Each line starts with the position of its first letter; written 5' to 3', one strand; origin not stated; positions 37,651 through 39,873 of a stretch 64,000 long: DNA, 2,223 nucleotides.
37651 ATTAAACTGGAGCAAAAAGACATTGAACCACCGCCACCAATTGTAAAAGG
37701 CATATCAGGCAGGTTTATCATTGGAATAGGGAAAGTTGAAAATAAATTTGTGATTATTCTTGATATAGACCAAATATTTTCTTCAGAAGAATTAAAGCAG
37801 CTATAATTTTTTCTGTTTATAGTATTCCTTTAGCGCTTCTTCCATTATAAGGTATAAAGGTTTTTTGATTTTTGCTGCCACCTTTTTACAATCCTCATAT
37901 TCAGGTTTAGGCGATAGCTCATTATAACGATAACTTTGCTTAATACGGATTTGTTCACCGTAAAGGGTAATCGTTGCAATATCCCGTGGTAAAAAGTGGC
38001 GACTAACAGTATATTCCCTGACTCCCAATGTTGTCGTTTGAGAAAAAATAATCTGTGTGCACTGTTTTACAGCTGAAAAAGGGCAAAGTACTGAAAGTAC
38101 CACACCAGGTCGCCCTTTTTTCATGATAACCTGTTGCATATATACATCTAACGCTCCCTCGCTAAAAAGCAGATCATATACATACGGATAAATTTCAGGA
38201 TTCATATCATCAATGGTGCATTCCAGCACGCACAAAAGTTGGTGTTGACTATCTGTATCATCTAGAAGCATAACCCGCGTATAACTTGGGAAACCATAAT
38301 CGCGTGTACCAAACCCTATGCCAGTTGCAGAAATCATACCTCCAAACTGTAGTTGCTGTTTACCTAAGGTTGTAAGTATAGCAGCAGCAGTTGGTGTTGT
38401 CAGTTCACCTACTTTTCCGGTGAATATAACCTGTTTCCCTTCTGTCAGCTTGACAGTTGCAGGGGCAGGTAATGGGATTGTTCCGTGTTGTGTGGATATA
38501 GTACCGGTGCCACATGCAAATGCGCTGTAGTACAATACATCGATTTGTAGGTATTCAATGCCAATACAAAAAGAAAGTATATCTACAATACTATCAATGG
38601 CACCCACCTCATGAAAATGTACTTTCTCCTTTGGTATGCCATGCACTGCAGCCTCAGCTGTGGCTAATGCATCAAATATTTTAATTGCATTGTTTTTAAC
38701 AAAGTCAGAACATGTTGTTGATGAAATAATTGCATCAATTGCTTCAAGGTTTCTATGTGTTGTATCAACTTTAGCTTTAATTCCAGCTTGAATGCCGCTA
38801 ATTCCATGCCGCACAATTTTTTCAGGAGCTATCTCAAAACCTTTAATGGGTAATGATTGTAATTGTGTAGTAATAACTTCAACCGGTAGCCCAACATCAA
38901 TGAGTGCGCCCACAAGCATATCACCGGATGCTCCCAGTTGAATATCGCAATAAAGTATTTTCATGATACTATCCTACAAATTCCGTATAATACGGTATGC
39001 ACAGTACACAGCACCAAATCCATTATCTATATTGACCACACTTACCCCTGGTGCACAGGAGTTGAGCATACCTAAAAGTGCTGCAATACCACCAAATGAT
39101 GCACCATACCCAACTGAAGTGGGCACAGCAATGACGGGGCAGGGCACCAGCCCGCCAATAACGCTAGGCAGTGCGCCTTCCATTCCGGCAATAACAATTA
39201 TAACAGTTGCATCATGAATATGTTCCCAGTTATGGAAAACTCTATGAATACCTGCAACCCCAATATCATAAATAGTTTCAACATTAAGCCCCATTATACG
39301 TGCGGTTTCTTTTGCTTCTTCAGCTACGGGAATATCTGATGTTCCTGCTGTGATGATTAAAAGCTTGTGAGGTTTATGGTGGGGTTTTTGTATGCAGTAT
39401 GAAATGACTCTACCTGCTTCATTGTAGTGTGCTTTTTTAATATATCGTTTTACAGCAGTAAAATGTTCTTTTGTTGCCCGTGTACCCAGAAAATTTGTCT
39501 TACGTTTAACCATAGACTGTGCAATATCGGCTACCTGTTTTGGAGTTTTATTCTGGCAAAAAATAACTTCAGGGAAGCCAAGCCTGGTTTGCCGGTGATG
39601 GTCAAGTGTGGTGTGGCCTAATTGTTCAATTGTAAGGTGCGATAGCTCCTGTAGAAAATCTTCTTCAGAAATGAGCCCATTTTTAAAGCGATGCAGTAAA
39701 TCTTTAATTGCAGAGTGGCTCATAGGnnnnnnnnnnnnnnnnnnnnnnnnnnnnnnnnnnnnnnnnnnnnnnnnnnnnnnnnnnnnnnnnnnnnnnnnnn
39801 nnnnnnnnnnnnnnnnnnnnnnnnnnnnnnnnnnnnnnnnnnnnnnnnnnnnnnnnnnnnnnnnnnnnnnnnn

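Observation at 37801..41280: flgM / Fe-ADH-family gene / larB / larC operon: nickel-pincer cofactor genes without larA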

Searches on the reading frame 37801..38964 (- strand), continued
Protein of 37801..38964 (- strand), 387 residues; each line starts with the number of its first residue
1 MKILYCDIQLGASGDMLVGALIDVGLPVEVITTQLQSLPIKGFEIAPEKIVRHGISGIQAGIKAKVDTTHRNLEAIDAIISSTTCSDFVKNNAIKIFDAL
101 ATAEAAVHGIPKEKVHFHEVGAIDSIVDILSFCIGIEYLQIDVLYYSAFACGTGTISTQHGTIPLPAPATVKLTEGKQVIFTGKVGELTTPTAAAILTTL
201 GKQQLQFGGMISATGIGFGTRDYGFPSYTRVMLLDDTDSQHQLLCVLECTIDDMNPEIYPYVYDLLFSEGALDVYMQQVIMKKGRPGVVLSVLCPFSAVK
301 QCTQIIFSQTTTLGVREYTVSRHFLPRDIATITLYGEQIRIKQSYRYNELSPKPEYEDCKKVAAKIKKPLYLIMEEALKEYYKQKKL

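Call 47: find_homologous_proteins(query=L087:9159-10004:+, max_evalue=1e-15)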
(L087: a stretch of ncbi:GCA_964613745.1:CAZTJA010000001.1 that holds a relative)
Query L087:9159-10004:+ (281 aa): 6717 proteins with E <= 1e-15 among 8000 candidates; the best 120 are listed.
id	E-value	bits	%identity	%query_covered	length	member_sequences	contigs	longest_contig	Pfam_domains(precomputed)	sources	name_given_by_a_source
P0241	3.6e-176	602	98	100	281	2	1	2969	PF00733.28,PF06508.20,PF01171.27,PF02540.24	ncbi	-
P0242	5.2e-83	297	56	93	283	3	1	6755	PF00733.28,PF06508.20,PF01171.27,PF02540.24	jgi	jgi:uncharacterized protein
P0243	1.3e-80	289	52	93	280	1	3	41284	PF06508.20,PF01171.27,PF02540.24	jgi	jgi:uncharacterized protein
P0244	4.4e-80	287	52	95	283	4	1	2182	PF06508.20,PF01171.27,PF02540.24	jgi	jgi:pyridinium-3,5-biscarboxylic acid mononucleotide sulfurtransferase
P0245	5.4e-80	287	55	94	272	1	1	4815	PF06508.20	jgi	jgi:uncharacterized protein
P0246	8.4e-80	286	52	95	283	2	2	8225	PF06508.20,PF01171.27,PF02540.24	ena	-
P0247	8.6e-80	286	52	96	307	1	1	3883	PF01171.27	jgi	jgi:uncharacterized protein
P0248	9.3e-80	286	54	93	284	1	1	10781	-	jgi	jgi:uncharacterized protein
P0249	1.7e-79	285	52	96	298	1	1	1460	PF00733.28,PF06508.20,PF01171.27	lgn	-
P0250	1.7e-79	285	51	95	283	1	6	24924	PF06508.20,PF01171.27,PF02540.24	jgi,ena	jgi:uncharacterized protein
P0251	2.3e-79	285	51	96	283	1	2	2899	PF06508.20,PF01171.27,PF02540.24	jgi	jgi:uncharacterized protein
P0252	3.7e-79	284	55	93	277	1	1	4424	-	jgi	jgi:uncharacterized protein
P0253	4.1e-79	284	54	93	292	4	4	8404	PF01171.27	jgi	-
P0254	7.6e-79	283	53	93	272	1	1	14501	PF06508.20,PF01171.27,PF02540.24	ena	-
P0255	1.4e-78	282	49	96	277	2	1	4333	PF00733.28,PF06508.20,PF02540.24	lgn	-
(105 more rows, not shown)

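Call 66: find_encoding_contigs(protein=P0228, flank=8000, max_places=1)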
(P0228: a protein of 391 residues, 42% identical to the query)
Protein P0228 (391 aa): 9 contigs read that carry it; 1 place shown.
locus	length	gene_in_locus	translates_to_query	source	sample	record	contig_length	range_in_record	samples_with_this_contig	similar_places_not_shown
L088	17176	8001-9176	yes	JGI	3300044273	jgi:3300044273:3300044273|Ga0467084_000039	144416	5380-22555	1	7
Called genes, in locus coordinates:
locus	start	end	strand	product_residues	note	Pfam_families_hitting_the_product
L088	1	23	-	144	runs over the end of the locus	PF02082:Rrf2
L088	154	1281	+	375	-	PF00712:DNA_pol3_beta, PF02767:DNA_pol3_beta_2, PF02768:DNA_pol3_beta_3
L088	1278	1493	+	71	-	PF13275:S4_2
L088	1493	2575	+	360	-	PF02463:SMC_N, PF13175:AAA_15 (weak)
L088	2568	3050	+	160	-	PF05258:DciA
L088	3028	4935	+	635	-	PF02518:HATPase_c, PF00204:DNA_gyraseB, PF01751:Toprim, PF00986:DNA_gyraseB_C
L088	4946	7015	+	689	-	-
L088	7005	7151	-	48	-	-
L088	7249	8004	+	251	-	PF00731:AIRC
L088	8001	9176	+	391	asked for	PF01969:Ni_insertion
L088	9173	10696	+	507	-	PF00117:GATase, PF07722:Peptidase_C26, PF02540:NAD_synthase (weak), PF01171:ATP_bind_3 (weak), PF00958:GMP_synt_C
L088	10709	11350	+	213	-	PF02589:LUD_dom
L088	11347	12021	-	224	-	PF04474:DUF554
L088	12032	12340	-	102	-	PF12840:HTH_20, PF01022:HTH_5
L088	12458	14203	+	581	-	PF02837:Glyco_hydro_2_N, PF00703:Glyco_hydro_2, PF02836:Glyco_hydro_2_C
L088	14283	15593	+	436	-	PF02881:SRP54_N, PF06414:Zeta_toxin (weak), PF00448:SRP54, PF01656:CbiA (weak), PF13401:AAA_22, PF02978:SRP_SPB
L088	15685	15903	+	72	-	PF00886:Ribosomal_S16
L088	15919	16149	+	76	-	PF13083:KH_KhpA-B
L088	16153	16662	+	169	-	PF01782:RimM, PF05239:PRC, PF24986:PRC_RimM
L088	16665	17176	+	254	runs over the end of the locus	PF01746:tRNA_m1G_MT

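Call 67: find_encoding_contigs(protein=P0215, flank=8000, max_places=1)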
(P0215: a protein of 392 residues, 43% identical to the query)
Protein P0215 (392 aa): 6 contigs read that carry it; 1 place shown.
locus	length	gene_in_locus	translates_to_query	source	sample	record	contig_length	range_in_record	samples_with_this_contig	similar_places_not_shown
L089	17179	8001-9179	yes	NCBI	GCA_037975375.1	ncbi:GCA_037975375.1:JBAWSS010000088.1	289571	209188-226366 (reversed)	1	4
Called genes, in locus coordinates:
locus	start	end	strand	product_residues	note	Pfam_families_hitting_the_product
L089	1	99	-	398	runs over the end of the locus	PF00180:Iso_dh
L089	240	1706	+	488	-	PF01546:Peptidase_M20, PF07687:M20_dimer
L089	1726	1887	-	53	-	PF00301:Rubredoxin, PF21349:RUBY_RBDX (faint)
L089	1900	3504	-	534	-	PF04223:CitF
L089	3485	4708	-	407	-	PF06857:ACP, PF03328:HpcH_HpaI, PF15617:C-C_Bond_Lyase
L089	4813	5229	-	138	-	PF00903:Glyoxalase, PF13468:Glyoxalase_3 (weak), PF13669:Glyoxalase_4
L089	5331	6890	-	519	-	PF12801:Fer4_5, PF00037:Fer4 (faint), PF12797:Fer4_2 (faint), PF13237:Fer4_10 (faint), PF12801:Fer4_5 (weak), PF12838:Fer4_7, PF13187:Fer4_9 (weak), PF12837:Fer4_6 (weak), +4 more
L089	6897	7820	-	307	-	PF04015:DUF362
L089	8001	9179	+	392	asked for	PF01969:Ni_insertion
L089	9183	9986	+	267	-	PF01171:ATP_bind_3 (faint), PF06508:QueC (weak)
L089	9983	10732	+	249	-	PF00731:AIRC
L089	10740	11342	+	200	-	PF08889:WbqC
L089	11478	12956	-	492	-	PF03349:Toluene_X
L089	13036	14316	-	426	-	-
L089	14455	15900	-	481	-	-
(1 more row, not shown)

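Call 68: find_encoding_contigs(protein=P0204, flank=8000, max_places=1)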
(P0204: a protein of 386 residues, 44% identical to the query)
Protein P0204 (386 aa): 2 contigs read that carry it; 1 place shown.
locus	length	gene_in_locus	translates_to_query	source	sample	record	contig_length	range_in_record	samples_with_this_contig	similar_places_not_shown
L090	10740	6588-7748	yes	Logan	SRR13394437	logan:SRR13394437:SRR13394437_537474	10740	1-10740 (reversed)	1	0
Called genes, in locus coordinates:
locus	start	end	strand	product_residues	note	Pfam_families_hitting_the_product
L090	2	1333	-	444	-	?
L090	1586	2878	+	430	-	PF01964:ThiC_Rad_SAM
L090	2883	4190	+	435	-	PF00919:UPF0004, PF04055:Radical_SAM, PF18693:TRAM_2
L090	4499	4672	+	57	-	PF22187:DUF6946 (weak)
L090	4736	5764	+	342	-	PF01207:Dus, PF01180:DHO_dh (faint), PF00977:His_biosynth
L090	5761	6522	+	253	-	PF00731:AIRC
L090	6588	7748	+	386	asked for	PF01969:Ni_insertion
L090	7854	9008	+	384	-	PF13517:FG-GAP_3 (faint)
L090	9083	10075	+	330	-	PF14378:PAP2_3, PF01569:PAP2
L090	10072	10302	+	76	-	PF09656:PGPGW (weak)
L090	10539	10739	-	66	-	?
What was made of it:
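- Bare larB-larC pairs without larE or larA nearby exist in unrelated lineages (L088, L090; calls 66, 68). Bare larB-larC pairs occur elsewhere (calls 66, 68).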

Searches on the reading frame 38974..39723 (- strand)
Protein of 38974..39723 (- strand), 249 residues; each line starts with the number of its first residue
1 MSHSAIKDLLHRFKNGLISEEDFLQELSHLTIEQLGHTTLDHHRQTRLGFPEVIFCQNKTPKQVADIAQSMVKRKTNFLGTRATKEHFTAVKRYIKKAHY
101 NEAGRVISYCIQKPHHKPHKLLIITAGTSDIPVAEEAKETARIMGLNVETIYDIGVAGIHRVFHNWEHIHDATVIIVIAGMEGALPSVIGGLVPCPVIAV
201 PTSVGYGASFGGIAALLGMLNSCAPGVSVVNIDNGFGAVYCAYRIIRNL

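Call 3: search_protein_families(library=pfam, proteins=[window:38974-39723:-], max_evalue=0.01)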
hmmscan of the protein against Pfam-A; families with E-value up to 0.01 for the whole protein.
window:38974-39723:- (249 aa): 1 family
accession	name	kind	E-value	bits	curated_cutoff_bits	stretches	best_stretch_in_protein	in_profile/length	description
PF00731.26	AIRC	-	2.7e-15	56.6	30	1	121-246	2-127/148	AIR carboxylase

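Call 4: search_protein_families(library=ncbifam, proteins=[window:38974-39723:-], max_evalue=0.01)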
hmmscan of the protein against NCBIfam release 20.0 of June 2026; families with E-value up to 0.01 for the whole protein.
window:38974-39723:- (249 aa): 2 families
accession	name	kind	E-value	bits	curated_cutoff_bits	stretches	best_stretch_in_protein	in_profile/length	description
NF033503.1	LarB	equivalog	9e-91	303.2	175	1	40-247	1-208/209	nickel pincer cofactor biosynthesis protein LarB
TIGR01162.1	purE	equivalog_domain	6.9e-10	38.6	149.6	1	122-246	2-126/156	5-(carboxyamino)imidazole ribonucleotide mutase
